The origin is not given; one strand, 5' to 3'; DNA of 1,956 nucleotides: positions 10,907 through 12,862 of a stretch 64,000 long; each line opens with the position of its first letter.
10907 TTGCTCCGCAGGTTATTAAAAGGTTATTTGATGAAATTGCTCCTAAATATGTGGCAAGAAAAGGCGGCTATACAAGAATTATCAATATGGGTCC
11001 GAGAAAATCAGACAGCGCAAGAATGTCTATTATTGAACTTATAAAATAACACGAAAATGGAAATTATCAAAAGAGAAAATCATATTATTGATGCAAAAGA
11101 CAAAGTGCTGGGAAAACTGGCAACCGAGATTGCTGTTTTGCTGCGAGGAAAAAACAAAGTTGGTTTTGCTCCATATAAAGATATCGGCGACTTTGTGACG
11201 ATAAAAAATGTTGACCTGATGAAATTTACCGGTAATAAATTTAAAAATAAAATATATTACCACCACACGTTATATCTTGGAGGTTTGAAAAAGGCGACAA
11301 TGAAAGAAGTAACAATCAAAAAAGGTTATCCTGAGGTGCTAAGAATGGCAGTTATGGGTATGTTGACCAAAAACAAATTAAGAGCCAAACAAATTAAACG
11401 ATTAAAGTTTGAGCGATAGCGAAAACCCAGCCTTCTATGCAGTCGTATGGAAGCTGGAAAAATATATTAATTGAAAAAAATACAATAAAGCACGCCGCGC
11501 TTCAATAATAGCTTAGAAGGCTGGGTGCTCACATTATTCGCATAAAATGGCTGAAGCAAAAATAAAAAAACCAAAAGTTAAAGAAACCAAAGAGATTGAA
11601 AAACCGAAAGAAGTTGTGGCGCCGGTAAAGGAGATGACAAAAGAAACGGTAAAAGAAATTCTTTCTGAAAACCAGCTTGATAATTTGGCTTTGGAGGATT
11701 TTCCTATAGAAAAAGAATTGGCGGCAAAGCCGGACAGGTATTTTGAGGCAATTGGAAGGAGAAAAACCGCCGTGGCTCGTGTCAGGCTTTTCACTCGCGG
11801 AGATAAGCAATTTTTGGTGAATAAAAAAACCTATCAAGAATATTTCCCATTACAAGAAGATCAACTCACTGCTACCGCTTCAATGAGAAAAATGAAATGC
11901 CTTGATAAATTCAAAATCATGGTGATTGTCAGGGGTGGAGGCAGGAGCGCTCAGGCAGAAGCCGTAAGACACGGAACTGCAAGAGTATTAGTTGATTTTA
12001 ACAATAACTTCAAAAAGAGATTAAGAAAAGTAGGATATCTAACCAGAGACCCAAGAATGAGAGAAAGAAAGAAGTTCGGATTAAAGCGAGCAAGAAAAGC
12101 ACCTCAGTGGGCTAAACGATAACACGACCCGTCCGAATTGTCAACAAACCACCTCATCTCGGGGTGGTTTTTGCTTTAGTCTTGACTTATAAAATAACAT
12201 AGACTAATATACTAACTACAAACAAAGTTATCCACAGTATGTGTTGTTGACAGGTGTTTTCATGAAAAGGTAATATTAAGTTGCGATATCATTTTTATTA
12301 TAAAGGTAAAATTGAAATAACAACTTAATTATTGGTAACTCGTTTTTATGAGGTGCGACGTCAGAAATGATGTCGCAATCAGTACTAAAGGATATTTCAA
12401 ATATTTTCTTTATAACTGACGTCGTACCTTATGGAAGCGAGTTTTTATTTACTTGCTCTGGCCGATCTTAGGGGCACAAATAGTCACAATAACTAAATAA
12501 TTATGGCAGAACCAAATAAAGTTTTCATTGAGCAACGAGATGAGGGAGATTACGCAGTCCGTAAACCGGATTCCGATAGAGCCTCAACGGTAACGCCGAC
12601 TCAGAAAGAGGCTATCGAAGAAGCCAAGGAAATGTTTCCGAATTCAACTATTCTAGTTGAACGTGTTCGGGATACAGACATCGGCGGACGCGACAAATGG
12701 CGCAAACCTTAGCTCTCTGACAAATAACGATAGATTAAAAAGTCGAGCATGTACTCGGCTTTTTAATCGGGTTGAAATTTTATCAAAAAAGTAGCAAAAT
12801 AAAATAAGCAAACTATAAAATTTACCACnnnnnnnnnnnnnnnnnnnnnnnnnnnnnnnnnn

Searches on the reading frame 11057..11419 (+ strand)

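Call 19: search_protein_families(library=pfam, proteins=[window:11057-11419:+], max_evalue=0.01)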
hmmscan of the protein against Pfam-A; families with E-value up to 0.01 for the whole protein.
window:11057-11419:+ (120 aa): 1 family
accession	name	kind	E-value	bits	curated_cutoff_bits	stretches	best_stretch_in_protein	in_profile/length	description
PF00572.24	Ribosomal_L13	-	5.6e-35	120.4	23.8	1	7-117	2-111/119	Ribosomal protein L13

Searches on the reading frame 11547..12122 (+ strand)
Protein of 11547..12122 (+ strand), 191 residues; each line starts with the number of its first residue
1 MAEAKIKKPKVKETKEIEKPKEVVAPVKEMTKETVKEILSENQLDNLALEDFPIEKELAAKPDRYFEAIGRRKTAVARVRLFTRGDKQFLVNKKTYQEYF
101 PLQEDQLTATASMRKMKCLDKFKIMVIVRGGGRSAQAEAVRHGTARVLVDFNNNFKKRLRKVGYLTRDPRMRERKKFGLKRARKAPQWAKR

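Call 47: find_encoding_contigs(protein=window:11547-12122:+, flank=7000, max_places=8)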
Protein window:11547-12122:+ (191 aa): 1 contig read that carries it; 1 place shown.
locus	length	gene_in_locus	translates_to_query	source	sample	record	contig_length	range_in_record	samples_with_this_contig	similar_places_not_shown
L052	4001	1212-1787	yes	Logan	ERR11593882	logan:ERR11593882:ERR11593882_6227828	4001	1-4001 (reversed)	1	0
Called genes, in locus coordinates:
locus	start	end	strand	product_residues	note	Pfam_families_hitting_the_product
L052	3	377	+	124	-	?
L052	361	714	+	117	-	PF01196:Ribosomal_L17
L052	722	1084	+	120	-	PF00572:Ribosomal_L13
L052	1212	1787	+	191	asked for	PF00380:Ribosomal_S9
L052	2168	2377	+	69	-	PF09954:DUF2188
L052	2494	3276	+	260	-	PF01555:N6_N4_Mtase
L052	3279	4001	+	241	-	?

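Call 49: find_homologous_proteins(query=window:11547-12122:+, max_evalue=1e-20)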
Query window:11547-12122:+ (191 aa): 7575 proteins with E <= 1e-20 among 8000 candidates; the best 120 are listed.
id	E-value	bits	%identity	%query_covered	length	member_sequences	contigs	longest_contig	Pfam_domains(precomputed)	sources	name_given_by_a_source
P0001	1.7e-116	404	100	100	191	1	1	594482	PF00380.26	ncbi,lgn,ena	-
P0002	5.6e-84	298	74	100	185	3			PF00380.26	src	-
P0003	4.3e-83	295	81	91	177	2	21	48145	PF00380.26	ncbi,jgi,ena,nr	ncbi:MAG: 30S ribosomal protein S9 [Parcubacteria group bacterium GW2011_GWA2_33_14]|nr:MAG: 30S rib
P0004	1.3e-82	294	77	93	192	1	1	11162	PF00380.26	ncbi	-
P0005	9.0e-82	291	73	100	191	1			PF00380.26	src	-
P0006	9.9e-82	291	78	91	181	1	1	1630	PF00380.26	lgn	-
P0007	1.4e-81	290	79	91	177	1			PF00380.26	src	-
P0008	1.7e-81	290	78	91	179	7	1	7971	PF00380.26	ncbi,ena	-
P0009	2.2e-81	290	76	94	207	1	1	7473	PF00380.26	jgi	jgi:small subunit ribosomal protein S9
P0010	5.0e-81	289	74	97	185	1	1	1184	PF00380.26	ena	-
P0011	5.8e-81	288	77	96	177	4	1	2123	PF00380.26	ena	-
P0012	6.6e-81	288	73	100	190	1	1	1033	PF00380.26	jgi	jgi:small subunit ribosomal protein S9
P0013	1.2e-80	287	80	86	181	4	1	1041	PF00380.26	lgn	-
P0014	1.7e-80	287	75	95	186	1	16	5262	PF00380.26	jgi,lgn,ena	-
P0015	2.6e-80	286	73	97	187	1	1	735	PF00380.26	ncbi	-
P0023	2.0e-79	283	76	93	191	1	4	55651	PF00380.26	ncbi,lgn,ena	-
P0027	6.1e-79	282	82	81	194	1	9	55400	PF00380.26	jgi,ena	-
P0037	4.0e-78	279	73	92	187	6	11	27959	PF00380.26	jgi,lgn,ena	-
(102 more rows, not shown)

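Call 50: find_encoding_contigs(protein=P0003, flank=3000, max_places=6)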
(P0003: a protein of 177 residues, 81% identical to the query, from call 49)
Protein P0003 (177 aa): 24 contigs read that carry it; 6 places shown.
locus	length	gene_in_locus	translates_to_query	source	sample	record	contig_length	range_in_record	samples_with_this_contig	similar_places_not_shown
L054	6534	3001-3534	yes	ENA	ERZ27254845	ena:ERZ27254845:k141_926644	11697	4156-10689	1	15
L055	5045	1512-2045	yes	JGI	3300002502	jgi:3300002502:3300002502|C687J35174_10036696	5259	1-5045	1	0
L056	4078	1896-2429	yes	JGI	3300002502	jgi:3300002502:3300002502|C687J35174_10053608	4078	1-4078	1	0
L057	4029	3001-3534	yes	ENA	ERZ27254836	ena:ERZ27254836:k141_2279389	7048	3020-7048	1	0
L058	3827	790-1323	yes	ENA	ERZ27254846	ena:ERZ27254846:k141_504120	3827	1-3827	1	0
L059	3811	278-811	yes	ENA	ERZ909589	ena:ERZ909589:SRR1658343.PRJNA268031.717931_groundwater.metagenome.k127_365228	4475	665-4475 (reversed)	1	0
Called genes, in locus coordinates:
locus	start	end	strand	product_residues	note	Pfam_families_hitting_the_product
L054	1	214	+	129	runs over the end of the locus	PF00416:Ribosomal_S13, PF06831:H2TH (weak)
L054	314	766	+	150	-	PF00411:Ribosomal_S11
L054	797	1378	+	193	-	PF00163:Ribosomal_S4, PF01479:S4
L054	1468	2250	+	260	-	PF01193:RNA_pol_L, PF01000:RNA_pol_A_bac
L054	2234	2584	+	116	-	PF01196:Ribosomal_L17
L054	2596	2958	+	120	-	PF00572:Ribosomal_L13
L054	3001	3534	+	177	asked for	PF00380:Ribosomal_S9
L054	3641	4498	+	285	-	PF01555:N6_N4_Mtase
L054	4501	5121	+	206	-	PF02976:MutH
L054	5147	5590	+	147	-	-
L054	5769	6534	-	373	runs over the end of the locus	PF08308:PEGA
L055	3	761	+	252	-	?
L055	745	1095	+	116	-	PF01196:Ribosomal_L17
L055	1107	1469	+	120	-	PF00572:Ribosomal_L13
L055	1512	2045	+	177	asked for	PF00380:Ribosomal_S9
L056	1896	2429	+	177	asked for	PF00380:Ribosomal_S9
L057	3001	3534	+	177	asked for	PF00380:Ribosomal_S9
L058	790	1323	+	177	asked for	PF00380:Ribosomal_S9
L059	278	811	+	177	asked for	PF00380:Ribosomal_S9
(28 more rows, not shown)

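Call 51: find_encoding_contigs(protein=P0023, flank=3000, max_places=4)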
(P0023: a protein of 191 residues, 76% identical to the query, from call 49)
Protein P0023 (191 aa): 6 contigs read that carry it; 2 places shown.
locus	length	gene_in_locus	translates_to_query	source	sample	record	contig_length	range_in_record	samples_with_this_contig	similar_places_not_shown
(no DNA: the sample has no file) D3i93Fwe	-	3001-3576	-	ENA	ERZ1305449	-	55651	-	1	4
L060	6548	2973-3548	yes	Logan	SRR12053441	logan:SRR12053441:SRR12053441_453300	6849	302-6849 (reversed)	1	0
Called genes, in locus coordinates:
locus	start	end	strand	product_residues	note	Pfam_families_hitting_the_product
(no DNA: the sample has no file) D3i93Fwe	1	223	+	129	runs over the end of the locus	PF00416:Ribosomal_S13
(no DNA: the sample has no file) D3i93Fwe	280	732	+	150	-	PF00411:Ribosomal_S11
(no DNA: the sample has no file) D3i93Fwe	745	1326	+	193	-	PF00163:Ribosomal_S4, PF01479:S4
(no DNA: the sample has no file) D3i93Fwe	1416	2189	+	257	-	PF01193:RNA_pol_L, PF01000:RNA_pol_A_bac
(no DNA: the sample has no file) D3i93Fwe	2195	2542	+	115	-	PF01196:Ribosomal_L17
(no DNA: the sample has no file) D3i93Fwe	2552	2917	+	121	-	PF00572:Ribosomal_L13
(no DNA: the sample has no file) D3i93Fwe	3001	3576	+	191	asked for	PF00380:Ribosomal_S9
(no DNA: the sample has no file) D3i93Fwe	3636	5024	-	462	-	PF08308:PEGA (weak)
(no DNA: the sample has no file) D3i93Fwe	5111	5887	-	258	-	-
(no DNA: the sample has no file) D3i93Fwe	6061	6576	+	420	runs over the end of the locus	PF00275:EPSP_synthase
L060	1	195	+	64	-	?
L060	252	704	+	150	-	PF00411:Ribosomal_S11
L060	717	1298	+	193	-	PF00163:Ribosomal_S4, PF01479:S4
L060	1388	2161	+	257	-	PF01193:RNA_pol_L, PF01000:RNA_pol_A_bac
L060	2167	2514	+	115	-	PF01196:Ribosomal_L17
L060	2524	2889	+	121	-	PF00572:Ribosomal_L13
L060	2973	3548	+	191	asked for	PF00380:Ribosomal_S9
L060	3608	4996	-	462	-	PF08308:PEGA (weak)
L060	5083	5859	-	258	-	-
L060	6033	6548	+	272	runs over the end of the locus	?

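Call 78: find_encoding_contigs(protein=P0027, flank=2500, max_places=5)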
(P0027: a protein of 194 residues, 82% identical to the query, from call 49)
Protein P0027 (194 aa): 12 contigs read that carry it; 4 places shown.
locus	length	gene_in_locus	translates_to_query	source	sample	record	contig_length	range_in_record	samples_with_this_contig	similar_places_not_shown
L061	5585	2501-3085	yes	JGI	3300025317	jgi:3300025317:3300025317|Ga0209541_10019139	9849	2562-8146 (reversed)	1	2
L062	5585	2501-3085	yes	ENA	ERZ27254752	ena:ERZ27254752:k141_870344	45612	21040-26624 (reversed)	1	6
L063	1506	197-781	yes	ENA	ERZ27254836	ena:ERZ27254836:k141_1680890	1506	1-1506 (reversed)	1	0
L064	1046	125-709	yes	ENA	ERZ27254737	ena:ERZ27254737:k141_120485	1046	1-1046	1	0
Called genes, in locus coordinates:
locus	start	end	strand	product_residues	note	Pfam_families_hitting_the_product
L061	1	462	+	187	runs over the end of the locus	PF00163:Ribosomal_S4, PF01479:S4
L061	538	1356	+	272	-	PF01193:RNA_pol_L, PF01000:RNA_pol_A_bac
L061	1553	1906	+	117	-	PF01196:Ribosomal_L17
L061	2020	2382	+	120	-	PF00572:Ribosomal_L13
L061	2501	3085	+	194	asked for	PF00380:Ribosomal_S9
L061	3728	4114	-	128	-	-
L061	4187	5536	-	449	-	-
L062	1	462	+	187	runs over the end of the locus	PF00163:Ribosomal_S4, PF01479:S4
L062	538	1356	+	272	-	PF01193:RNA_pol_L, PF01000:RNA_pol_A_bac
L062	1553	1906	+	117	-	PF01196:Ribosomal_L17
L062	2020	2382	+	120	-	PF00572:Ribosomal_L13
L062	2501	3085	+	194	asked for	PF00380:Ribosomal_S9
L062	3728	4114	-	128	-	-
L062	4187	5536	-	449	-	-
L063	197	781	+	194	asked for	PF00380:Ribosomal_S9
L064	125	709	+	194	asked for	PF00380:Ribosomal_S9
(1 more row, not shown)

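Call 79: find_encoding_contigs(protein=P0037, flank=2500, max_places=5)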
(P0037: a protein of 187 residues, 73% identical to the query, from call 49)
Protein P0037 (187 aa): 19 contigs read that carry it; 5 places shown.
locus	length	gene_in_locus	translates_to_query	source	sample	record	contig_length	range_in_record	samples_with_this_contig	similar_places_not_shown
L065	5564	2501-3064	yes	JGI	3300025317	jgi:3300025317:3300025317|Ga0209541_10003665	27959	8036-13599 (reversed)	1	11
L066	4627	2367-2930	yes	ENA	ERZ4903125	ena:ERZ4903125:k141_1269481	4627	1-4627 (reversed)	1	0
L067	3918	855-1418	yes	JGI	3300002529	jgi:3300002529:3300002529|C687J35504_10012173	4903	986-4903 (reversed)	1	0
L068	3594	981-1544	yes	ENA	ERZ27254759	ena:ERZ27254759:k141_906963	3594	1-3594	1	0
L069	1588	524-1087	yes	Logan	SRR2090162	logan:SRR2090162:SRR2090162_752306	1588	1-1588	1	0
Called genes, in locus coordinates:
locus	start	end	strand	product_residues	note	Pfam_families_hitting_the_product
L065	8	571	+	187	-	PF00163:Ribosomal_S4 (weak), PF01479:S4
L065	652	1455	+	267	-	PF01193:RNA_pol_L, PF01000:RNA_pol_A_bac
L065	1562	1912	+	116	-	PF01196:Ribosomal_L17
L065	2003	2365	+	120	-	PF00572:Ribosomal_L13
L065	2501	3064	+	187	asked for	PF00380:Ribosomal_S9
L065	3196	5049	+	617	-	PF02086:MethyltransfD12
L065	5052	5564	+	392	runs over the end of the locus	PF13391:HNH_2 (weak)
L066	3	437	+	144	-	?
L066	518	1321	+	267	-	PF01193:RNA_pol_L, PF01000:RNA_pol_A_bac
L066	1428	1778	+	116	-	PF01196:Ribosomal_L17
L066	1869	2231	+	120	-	PF00572:Ribosomal_L13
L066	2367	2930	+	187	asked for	PF00380:Ribosomal_S9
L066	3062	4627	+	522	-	?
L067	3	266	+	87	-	PF01196:Ribosomal_L17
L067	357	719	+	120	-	PF00572:Ribosomal_L13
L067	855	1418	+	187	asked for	PF00380:Ribosomal_S9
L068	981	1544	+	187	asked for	PF00380:Ribosomal_S9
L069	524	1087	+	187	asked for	PF00380:Ribosomal_S9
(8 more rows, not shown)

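Call 82: find_encoding_contigs(protein=P0037, flank=8000, max_places=1)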
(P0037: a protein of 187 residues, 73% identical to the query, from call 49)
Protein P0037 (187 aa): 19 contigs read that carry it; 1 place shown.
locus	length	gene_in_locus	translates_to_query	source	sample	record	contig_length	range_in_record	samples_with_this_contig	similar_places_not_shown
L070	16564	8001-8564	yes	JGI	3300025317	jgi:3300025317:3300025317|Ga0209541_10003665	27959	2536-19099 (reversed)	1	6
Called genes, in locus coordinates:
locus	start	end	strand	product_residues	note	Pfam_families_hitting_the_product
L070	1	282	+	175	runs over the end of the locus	PF04308:RNaseH_like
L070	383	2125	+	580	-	PF01411:tRNA-synt_2c, PF07973:tRNA_SAD (weak)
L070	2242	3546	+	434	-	PF04865:Baseplate_J (weak), PF21110:GlxA (weak)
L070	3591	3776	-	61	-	-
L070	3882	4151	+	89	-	PF01176:eIF-1a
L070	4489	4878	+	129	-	PF00416:Ribosomal_S13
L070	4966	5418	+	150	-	PF00411:Ribosomal_S11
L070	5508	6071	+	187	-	PF00163:Ribosomal_S4 (weak), PF01479:S4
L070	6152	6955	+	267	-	PF01193:RNA_pol_L, PF01000:RNA_pol_A_bac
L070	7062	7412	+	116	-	PF01196:Ribosomal_L17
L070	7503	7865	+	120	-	PF00572:Ribosomal_L13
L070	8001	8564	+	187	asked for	PF00380:Ribosomal_S9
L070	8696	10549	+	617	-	PF02086:MethyltransfD12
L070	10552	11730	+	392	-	PF13391:HNH_2 (weak)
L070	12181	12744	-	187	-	PF02861:Clp_N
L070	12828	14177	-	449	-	PF08308:PEGA (faint)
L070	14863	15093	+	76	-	-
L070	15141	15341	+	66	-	-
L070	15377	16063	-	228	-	-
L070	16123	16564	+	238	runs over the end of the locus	PF01073:3Beta_HSD (weak), PF01370:Epimerase, PF13460:NAD_binding_10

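Call 90: list_cluster_members(proteins=[window:11547-12122:+])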
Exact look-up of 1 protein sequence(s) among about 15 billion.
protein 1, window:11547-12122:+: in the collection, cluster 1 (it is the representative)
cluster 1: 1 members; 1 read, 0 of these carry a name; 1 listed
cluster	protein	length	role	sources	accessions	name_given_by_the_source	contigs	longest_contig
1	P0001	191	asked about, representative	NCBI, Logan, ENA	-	-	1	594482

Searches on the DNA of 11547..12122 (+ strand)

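Call 84: search_with_rna_model(model_id=R1, sources=[L070, L061, L062, L054, L060], max_evalue=1)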
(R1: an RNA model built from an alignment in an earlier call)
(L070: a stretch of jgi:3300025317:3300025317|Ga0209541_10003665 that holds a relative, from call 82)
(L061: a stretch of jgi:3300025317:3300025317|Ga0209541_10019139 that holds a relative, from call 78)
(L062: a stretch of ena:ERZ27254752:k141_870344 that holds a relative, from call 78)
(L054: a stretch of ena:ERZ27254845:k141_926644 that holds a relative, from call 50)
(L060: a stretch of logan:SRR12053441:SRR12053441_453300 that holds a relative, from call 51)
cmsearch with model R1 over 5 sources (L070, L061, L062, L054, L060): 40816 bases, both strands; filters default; matches with E-value up to 1: 0.
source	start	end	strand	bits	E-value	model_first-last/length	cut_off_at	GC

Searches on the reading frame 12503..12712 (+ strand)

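Call 92: search_protein_families(library=padloc, proteins=[window:12503-12712:+], max_evalue=0.001)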
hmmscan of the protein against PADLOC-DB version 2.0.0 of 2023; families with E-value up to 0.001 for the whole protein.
window:12503-12712:+ (69 aa): 2 families
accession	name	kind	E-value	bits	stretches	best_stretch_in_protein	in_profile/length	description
PDLC04941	PDC-S16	-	3.8e-08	32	1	1-48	1-47/75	-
PDLC04942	PDC-S16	-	2.4e-07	29.3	1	5-64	4-64/75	-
